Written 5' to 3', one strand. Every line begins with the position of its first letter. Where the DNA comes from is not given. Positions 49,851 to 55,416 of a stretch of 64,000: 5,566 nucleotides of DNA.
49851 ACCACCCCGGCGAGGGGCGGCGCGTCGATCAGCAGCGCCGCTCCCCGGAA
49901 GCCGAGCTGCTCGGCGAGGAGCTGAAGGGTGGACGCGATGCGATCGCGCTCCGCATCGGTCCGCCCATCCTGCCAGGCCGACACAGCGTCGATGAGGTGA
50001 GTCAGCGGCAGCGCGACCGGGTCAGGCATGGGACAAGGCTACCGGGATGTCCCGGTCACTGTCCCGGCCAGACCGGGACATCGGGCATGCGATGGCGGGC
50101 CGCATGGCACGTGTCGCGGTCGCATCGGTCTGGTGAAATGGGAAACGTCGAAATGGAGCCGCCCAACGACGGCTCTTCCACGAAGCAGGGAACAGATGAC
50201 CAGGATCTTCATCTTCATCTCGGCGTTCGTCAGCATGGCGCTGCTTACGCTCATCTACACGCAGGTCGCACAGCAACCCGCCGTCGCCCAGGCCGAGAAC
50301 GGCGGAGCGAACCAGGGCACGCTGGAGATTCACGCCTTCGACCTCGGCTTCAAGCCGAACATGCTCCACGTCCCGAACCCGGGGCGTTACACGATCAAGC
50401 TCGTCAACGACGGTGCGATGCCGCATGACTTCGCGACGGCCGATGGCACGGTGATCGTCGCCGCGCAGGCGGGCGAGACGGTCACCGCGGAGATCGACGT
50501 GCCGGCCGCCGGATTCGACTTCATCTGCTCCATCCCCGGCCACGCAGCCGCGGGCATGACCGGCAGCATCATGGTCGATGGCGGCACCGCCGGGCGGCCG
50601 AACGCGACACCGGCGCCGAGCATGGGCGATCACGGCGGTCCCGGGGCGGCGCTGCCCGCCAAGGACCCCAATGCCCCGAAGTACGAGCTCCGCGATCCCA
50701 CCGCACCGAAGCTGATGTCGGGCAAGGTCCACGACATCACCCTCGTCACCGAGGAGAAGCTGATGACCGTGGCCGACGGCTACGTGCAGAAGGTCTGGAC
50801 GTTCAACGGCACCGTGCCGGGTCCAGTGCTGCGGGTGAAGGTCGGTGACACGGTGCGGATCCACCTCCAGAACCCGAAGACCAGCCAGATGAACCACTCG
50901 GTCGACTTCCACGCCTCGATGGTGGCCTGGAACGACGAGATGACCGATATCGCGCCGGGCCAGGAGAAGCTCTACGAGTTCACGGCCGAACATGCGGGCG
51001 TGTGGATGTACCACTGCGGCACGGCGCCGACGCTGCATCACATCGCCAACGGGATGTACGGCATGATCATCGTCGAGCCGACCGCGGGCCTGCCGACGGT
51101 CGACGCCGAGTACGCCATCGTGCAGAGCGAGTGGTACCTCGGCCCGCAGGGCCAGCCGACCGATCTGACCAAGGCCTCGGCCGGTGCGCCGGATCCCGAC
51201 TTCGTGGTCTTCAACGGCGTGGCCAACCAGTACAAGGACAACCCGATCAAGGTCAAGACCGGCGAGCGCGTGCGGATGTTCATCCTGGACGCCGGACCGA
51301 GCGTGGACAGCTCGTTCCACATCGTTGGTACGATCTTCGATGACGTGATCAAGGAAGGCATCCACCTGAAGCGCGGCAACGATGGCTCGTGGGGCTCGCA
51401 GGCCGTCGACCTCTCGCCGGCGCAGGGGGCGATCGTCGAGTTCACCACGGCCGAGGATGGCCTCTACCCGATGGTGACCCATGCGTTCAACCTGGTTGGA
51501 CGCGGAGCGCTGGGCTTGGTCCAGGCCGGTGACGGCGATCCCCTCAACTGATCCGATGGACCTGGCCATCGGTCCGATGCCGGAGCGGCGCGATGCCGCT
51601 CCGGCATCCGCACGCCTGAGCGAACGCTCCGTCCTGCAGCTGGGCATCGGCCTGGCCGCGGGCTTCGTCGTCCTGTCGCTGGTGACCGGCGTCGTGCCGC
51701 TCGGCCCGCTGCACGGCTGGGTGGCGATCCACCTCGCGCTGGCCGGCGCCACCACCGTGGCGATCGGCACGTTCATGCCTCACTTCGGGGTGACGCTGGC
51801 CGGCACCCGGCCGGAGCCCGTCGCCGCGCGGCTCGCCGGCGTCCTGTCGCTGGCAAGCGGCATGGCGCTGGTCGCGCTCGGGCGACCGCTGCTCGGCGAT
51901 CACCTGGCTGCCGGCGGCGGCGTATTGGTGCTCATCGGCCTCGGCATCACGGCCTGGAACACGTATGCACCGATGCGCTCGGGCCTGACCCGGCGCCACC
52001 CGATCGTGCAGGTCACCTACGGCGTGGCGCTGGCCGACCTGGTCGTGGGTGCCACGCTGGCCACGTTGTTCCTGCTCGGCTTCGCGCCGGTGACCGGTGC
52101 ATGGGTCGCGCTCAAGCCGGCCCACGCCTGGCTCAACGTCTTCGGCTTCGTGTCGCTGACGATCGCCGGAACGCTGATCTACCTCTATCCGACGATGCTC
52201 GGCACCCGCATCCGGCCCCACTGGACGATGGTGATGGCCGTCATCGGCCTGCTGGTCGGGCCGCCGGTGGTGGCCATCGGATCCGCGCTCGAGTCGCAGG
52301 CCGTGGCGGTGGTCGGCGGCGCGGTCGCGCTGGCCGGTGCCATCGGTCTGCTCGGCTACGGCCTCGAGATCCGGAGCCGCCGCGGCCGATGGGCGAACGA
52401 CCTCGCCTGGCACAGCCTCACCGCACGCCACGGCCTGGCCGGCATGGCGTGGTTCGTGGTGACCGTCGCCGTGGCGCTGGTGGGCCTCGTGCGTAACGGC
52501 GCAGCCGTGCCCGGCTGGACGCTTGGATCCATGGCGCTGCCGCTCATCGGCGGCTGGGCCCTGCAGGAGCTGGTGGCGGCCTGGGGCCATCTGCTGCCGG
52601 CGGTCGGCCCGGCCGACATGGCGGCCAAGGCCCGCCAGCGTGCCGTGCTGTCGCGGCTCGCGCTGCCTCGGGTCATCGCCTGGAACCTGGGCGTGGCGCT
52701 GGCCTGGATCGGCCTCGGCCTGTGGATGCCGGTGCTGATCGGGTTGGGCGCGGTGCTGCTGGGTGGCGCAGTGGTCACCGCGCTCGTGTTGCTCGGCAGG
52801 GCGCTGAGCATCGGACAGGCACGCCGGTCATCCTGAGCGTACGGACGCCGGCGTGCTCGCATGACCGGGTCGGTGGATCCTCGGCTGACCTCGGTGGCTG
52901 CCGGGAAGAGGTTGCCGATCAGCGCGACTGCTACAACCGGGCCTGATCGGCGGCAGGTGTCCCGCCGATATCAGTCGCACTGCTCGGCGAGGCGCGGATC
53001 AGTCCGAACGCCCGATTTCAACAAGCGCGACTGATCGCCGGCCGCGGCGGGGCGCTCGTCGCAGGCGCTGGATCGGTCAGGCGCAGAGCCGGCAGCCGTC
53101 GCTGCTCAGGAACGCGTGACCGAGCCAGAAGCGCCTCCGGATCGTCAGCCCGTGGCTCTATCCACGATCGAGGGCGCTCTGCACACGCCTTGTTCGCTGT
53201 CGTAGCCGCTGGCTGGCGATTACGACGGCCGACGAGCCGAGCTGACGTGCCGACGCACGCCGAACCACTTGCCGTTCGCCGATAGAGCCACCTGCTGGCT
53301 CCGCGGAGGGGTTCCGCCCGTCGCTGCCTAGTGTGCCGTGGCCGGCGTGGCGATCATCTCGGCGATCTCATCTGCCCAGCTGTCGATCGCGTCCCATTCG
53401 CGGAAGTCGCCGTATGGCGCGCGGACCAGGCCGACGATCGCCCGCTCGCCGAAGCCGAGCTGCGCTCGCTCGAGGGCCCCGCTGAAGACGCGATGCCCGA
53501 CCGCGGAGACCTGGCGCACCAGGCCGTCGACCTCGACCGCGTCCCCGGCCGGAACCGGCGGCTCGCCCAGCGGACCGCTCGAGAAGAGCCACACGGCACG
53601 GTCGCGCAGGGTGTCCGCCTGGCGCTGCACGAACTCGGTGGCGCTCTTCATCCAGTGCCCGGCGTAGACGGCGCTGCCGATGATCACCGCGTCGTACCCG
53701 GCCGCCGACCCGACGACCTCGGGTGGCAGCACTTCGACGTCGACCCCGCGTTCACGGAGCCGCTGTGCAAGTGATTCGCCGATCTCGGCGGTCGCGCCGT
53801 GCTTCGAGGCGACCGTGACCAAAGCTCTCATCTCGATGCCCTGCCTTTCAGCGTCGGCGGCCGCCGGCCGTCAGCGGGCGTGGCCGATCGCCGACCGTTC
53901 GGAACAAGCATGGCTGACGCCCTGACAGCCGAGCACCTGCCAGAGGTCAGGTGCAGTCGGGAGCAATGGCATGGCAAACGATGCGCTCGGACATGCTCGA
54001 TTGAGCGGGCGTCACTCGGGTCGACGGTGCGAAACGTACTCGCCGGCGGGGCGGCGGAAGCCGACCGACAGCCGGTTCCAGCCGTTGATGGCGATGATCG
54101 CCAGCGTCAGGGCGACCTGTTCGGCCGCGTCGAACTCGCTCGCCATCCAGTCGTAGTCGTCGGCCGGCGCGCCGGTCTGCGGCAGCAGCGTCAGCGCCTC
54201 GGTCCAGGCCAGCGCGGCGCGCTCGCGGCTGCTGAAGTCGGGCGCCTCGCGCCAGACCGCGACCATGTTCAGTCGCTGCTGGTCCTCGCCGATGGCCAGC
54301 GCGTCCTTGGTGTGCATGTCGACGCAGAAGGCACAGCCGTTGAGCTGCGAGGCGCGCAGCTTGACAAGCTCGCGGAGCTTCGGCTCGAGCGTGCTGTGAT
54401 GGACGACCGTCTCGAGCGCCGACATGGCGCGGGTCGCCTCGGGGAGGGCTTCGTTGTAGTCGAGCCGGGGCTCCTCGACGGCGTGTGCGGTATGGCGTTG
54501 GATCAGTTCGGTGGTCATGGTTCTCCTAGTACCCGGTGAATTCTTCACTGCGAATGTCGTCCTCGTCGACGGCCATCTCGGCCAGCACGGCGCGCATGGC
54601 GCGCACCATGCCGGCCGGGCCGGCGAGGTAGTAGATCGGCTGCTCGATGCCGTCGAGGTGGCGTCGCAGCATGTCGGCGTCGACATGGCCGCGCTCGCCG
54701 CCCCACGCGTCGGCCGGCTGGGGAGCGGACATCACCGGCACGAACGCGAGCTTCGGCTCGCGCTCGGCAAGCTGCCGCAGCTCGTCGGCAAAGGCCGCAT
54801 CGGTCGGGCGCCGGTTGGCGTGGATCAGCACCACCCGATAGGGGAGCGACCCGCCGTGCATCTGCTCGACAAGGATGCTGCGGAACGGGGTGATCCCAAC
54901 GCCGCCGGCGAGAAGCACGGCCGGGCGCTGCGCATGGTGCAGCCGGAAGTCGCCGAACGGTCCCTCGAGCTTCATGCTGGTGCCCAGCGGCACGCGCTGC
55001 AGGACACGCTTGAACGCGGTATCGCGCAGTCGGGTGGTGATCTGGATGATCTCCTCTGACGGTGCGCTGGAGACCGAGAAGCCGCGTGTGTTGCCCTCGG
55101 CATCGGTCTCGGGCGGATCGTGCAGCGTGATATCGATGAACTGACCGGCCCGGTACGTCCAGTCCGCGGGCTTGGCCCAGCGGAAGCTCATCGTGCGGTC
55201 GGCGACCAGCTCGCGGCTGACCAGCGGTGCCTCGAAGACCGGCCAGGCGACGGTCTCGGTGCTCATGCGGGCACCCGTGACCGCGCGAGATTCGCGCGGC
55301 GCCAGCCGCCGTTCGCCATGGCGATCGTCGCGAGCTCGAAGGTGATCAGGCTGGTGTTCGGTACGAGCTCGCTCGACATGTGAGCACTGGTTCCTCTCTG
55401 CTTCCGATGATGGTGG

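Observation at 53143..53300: A 158-nt imperfect-palindrome element occurs twice in the window (copy 2)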

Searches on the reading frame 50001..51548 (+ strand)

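Call 28: search_protein_families(library=pfam, proteins=[window:50001-51548:+], max_evalue=0.01)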
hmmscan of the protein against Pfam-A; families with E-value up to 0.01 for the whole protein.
window:50001-51548:+ (516 aa): 5 families
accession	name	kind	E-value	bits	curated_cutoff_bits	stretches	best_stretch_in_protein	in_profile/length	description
PF07732.21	Cu-oxidase_3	-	2.4e-16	60.3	21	1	255-361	7-117/119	Multicopper oxidase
PF07731.20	Cu-oxidase_2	-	4.5e-14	52.8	20.4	1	253-360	8-135/137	Multicopper oxidase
PF13473.12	Cupredoxin_1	-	2.7e-12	47.1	27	1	95-183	16-98/104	Cupredoxin-like domain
PF00127.26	Copper-bind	-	4.5e-11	43.5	21.2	2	113-192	10-98/99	Copper binding proteins, plastocyanin/azurin family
PF23509.1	MSMEG_3727_PQQ-assoc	-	0.0002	21.3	27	1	95-197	34-139/152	MSMEG_3727, PQQ-associated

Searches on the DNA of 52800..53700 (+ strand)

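Call 10: search_rna_families(source=window, start=52800, end=53700, threshold=evalue, max_evalue=10, show_alignments=3)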
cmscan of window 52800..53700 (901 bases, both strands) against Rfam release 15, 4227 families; matches with E-value up to 10: 2.
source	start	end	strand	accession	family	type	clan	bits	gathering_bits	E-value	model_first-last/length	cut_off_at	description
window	53064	53110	+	RF03076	Streptomyces-metH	Gene; sRNA;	-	21.5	50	0.27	60-107/120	no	Streptomyces-metH RNA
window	53364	53393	-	RF00292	snoTBR5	Gene; snRNA; snoRNA; CD-box;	-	18.6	44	0.13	1-94/94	no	Small nucleolar RNA TBR5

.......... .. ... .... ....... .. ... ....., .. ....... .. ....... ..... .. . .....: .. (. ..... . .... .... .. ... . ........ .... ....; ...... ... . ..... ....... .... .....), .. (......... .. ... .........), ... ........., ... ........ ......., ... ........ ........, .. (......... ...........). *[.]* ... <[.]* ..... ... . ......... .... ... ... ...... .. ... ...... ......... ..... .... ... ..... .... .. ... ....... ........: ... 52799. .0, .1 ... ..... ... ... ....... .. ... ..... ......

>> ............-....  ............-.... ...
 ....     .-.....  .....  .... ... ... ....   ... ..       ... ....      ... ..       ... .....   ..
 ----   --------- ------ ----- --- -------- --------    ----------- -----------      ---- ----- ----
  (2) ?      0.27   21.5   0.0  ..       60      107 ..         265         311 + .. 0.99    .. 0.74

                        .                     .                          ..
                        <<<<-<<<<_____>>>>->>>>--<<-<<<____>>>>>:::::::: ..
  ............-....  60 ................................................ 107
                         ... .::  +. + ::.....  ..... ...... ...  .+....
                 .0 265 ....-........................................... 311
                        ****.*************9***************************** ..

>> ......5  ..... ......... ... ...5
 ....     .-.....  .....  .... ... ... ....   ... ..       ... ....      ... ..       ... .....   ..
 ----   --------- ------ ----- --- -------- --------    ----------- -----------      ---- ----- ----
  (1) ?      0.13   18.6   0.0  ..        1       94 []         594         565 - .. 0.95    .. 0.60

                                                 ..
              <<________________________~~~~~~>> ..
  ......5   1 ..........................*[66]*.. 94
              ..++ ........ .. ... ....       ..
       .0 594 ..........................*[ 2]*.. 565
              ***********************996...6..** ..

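Call 44: search_dna_similar(query=window:52837-53327:+, collection=plasmids, mode=distant, max_evalue=0.01)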
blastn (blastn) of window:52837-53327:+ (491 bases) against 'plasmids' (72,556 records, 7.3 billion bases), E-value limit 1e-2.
Records with a match: 1; places in all: 1; records where one place covers at least 80% of the query: 0.
Best place of each record, by identity: 80-90% 1.
By first word of the organism name: Burkholderia 1.
By predicted mobility (MOB-suite, as given by PLSDB): non-mobilizable 1.
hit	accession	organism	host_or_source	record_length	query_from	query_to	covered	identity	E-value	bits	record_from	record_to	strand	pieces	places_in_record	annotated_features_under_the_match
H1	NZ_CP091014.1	Burkholderia cenocepacia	-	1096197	193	232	8%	87.5%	3e-3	51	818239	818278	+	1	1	none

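Call 67: search_dna_similar(query=window:52841-53313:+, collection=phages, mode=distant, max_evalue=0.1)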
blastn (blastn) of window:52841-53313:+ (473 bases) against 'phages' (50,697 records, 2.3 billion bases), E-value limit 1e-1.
No match.

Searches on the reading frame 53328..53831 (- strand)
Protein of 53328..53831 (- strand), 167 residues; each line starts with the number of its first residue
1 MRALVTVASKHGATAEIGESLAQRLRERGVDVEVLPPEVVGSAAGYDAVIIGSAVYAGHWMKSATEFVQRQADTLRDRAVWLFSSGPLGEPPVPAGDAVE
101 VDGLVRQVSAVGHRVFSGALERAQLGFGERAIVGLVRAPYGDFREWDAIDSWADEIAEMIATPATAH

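Call 16: search_protein_families(library=pfam, proteins=[window:53328-53831:-])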
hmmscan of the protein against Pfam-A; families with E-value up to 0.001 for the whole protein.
window:53328-53831:- (167 aa): 1 family
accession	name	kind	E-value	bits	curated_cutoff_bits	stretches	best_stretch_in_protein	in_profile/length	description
PF12724.12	Flavodoxin_5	-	1.1e-20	74.9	27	1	4-139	1-137/145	Flavodoxin domain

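Call 20: find_encoding_contigs(protein=window:53328-53831:-, flank=10000, max_places=10)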
Protein window:53328-53831:- (167 aa): 2 contigs read that carry it; 2 places shown.
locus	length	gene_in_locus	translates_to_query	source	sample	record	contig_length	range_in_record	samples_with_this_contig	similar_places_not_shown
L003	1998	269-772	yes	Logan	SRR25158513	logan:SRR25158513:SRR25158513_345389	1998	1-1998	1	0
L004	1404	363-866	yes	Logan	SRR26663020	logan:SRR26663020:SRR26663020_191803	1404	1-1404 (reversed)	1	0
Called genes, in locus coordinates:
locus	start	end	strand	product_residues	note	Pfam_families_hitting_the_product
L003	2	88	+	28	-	?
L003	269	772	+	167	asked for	PF12724:Flavodoxin_5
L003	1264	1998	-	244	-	?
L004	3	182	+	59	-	?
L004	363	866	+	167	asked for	PF12724:Flavodoxin_5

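Call 38: find_homologous_proteins(query=window:53328-53831:-, max_evalue=1e-20)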
Query window:53328-53831:- (167 aa): 2944 proteins with E <= 1e-20 among 3570 candidates; the best 120 are listed.
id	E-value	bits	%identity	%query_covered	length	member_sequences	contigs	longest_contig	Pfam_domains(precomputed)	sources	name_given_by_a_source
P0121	5.5e-101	353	99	100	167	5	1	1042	PF12724.13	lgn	-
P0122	3.2e-97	341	93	100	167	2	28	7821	PF12724.13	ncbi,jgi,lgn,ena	jgi:menaquinone-dependent protoporphyrinogen oxidase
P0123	2.1e-95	335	93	100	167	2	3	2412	PF12724.13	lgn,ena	-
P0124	1.7e-63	231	64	99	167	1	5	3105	PF12724.13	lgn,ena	-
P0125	1.9e-61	225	63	99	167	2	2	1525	PF12724.13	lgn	-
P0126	4.1e-60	220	63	99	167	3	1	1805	PF12724.13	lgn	-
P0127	7.0e-60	220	64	87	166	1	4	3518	PF12724.13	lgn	-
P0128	2.8e-56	208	59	95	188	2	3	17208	PF12724.13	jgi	jgi:menaquinone-dependent protoporphyrinogen oxidase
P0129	5.1e-55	204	60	96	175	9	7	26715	PF12724.13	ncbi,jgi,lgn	ncbi:MAG TPA: flavodoxin domain-containing protein [Candidatus Limnocylindria bacterium]|jgi:menaqui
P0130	5.4e-55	204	58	97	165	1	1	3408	PF12724.13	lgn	-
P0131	9.2e-55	203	59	96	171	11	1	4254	PF12724.13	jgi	jgi:menaquinone-dependent protoporphyrinogen oxidase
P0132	1.5e-54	202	59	94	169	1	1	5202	PF12724.13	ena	-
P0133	5.6e-54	200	56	99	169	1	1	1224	PF12724.13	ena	-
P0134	8.2e-54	200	58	96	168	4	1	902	PF12724.13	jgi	jgi:menaquinone-dependent protoporphyrinogen oxidase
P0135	9.9e-54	200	61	94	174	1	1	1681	PF12724.13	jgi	jgi:menaquinone-dependent protoporphyrinogen oxidase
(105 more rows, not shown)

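Call 39: find_encoding_contigs(protein=P0122, flank=8000, max_places=10)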
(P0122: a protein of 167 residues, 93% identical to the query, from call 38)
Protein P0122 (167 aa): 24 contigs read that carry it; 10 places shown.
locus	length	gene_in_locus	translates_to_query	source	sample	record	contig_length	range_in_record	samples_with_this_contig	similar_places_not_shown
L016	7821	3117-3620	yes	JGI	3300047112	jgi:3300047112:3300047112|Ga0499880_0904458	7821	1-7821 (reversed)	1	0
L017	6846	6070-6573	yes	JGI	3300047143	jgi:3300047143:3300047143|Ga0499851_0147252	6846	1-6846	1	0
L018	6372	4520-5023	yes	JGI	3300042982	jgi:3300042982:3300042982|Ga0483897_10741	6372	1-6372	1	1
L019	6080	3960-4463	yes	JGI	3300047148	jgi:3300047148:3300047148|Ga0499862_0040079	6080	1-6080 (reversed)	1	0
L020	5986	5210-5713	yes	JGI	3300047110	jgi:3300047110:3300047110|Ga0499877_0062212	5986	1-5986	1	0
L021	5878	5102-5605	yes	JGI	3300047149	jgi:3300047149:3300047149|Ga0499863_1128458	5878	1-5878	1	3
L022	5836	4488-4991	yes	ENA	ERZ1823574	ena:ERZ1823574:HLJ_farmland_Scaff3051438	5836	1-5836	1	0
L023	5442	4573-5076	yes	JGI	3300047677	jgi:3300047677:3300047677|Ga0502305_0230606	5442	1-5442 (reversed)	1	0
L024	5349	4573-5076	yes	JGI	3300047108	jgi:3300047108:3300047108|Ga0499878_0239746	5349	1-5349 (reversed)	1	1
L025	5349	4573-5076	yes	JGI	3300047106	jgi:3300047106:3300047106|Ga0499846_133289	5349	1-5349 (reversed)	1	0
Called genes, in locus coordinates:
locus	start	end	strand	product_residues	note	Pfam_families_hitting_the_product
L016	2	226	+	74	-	?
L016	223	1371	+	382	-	-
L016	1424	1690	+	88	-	PF11534:HTHP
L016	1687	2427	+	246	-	PF00175:NAD_binding_1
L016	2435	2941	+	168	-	PF02627:CMD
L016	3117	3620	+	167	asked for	PF12724:Flavodoxin_5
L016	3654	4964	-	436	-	-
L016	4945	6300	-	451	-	PF13473:Cupredoxin_1 (weak), PF23509:MSMEG_3727_PQQ-assoc (weak), PF00127:Copper-bind (faint), PF07732:Cu-oxidase_3, PF07731:Cu-oxidase_2 (weak)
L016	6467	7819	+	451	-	?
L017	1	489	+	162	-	?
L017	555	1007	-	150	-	-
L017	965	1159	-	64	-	-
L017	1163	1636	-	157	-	PF10006:DUF2249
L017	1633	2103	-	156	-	PF01814:Hemerythrin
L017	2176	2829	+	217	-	PF01022:HTH_5 (weak), PF09339:HTH_IclR (weak), PF12840:HTH_20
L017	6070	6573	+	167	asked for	PF12724:Flavodoxin_5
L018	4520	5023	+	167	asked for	PF12724:Flavodoxin_5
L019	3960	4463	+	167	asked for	PF12724:Flavodoxin_5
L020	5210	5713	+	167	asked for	PF12724:Flavodoxin_5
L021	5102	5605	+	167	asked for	PF12724:Flavodoxin_5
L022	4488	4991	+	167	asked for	PF12724:Flavodoxin_5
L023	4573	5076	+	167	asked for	PF12724:Flavodoxin_5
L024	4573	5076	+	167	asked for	PF12724:Flavodoxin_5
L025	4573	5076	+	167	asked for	PF12724:Flavodoxin_5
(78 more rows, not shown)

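Call 40: find_encoding_contigs(protein=P0123, flank=8000, max_places=5)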
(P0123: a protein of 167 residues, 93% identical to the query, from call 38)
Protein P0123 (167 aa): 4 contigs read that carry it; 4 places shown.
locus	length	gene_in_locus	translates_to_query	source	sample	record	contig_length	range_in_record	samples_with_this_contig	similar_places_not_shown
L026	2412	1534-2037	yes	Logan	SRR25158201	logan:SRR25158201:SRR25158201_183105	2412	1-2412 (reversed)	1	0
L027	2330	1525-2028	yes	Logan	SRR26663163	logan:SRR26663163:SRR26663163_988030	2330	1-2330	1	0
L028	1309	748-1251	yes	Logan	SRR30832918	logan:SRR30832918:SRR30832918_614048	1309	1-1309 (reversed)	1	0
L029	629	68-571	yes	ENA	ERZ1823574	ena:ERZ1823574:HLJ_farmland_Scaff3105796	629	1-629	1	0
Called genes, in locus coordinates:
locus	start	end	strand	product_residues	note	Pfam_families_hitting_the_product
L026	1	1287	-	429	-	?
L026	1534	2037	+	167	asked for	PF12724:Flavodoxin_5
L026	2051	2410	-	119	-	?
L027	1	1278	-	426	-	?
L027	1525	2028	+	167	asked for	PF12724:Flavodoxin_5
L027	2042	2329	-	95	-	?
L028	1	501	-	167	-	?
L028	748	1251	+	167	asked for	PF12724:Flavodoxin_5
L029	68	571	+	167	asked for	PF12724:Flavodoxin_5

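Call 51: find_encoding_contigs(protein=P0121, flank=3000, max_places=10)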
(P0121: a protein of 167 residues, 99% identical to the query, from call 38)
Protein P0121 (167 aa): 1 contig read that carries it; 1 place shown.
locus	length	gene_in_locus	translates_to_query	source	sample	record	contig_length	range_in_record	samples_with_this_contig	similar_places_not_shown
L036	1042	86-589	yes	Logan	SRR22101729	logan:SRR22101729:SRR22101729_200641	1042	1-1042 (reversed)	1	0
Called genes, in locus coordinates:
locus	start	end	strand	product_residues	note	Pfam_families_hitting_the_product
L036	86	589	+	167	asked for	PF12724:Flavodoxin_5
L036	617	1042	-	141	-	?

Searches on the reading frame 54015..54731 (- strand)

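Call 60: search_protein_families(library=pfam, proteins=[window:54015-54731:-], max_evalue=0.001)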
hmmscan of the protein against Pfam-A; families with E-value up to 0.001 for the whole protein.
window:54015-54731:- (239 aa): 1 family
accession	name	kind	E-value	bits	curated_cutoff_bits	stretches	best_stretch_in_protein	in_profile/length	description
PF02627.25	CMD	-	5.1e-24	84.5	23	1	97-179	1-84/84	Carboxymuconolactone decarboxylase family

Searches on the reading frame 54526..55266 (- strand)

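Call 16: search_protein_families(library=pfam, proteins=[window:54526-55266:-])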
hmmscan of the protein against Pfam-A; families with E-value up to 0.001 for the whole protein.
window:54526-55266:- (246 aa): 1 family
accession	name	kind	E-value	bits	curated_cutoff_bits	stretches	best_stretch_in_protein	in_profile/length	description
PF00175.26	NAD_binding_1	-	6.7e-20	72.2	22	1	118-225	1-108/109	Oxidoreductase NAD-binding domain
